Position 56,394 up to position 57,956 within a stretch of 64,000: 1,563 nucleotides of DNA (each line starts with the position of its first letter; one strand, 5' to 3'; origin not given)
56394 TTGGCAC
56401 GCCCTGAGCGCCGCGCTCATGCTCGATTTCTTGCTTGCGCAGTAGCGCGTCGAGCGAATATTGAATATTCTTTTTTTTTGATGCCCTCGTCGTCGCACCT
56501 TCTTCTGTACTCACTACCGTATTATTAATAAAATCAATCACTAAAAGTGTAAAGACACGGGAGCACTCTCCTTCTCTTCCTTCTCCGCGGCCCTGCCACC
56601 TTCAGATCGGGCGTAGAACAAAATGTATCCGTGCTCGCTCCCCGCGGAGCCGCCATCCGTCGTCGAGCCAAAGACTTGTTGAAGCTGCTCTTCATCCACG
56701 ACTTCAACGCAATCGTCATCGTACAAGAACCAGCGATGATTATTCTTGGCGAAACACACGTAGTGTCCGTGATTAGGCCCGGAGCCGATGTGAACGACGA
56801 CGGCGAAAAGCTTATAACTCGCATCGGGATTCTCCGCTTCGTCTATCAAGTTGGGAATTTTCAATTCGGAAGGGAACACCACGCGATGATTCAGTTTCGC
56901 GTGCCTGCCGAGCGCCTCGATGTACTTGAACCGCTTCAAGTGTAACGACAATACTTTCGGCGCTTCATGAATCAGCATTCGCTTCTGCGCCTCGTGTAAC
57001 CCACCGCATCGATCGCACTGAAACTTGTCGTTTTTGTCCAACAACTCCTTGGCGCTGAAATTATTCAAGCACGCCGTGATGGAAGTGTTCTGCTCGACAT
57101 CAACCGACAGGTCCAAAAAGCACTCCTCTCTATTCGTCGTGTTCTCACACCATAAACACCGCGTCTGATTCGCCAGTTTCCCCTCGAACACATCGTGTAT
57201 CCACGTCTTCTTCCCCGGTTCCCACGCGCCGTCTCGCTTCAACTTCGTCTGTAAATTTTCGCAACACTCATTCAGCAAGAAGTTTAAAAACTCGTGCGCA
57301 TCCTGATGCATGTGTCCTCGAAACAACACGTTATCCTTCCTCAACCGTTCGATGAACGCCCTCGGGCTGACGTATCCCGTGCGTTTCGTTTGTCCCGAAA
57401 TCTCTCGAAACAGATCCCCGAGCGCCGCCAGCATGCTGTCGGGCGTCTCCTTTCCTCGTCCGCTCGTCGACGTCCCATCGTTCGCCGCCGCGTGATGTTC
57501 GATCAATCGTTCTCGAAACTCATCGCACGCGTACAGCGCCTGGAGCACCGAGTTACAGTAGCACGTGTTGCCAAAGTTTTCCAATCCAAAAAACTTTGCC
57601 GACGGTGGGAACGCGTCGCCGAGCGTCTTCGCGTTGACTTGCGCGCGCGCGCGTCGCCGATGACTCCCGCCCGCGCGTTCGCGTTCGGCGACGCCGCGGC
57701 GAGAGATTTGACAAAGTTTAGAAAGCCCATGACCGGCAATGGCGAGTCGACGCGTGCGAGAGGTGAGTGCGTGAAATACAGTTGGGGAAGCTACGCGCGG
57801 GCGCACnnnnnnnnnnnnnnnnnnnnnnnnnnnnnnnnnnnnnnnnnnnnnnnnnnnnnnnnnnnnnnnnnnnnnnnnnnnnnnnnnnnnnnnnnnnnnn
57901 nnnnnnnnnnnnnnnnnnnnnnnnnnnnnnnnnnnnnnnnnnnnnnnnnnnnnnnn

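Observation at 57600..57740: USP12/46-type deubiquitinase has its start codon in the wrong frame: slippage-prone (GC)n tract between ATG and Cys box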

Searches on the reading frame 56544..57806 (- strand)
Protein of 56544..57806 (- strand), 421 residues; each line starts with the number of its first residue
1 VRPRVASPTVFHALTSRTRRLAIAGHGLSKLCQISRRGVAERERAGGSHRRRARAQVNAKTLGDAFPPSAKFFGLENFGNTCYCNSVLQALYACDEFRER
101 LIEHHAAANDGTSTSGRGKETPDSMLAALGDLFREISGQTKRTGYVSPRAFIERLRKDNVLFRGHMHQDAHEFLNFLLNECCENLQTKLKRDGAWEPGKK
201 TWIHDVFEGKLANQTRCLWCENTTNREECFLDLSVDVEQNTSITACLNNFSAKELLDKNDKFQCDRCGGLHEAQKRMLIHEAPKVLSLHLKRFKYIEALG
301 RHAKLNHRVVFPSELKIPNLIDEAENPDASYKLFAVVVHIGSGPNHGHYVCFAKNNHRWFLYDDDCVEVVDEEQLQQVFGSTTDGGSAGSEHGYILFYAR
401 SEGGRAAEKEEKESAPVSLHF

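Call 22: find_encoding_contigs(protein=window:56544-57584:-, flank=3000, max_places=10)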
Protein window:56544-57584:- (347 aa): no gene with exactly this product is on record in the collection.

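Call 24: find_encoding_contigs(protein=window:56544-57584:-, flank=3000, max_places=10)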
Protein seq(347 aa) (347 aa): no gene with exactly this product is on record in the collection.

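Call 48: find_encoding_contigs(protein=window:56544-57806:-, flank=2000, max_places=5)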
Protein seq(421 aa) (421 aa): no gene with exactly this product is on record in the collection.

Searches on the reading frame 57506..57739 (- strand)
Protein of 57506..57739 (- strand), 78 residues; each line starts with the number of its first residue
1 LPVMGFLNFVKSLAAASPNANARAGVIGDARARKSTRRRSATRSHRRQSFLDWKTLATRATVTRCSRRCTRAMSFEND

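Call 21: find_encoding_contigs(protein=window:57506-57739:-, flank=3000, max_places=10)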
Protein window:57506-57739:- (78 aa): no gene with exactly this product is on record in the collection.

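Call 23: find_encoding_contigs(protein=window:57506-57739:-, flank=3000, max_places=10)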
Protein seq(78 aa) (78 aa): no gene with exactly this product is on record in the collection.

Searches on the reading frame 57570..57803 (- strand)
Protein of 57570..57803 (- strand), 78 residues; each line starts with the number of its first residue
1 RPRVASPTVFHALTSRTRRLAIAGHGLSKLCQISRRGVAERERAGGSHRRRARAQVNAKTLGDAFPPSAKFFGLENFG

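Call 46: find_homologous_proteins(query=window:57570-57803:-, max_evalue=0.001)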
Query seq(78 aa) (78 aa): 1 proteins with E <= 0.001 among 4 candidates.
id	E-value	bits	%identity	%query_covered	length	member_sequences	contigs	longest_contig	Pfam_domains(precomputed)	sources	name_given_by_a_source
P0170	1.5e-7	49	100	35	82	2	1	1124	PF00443.36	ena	-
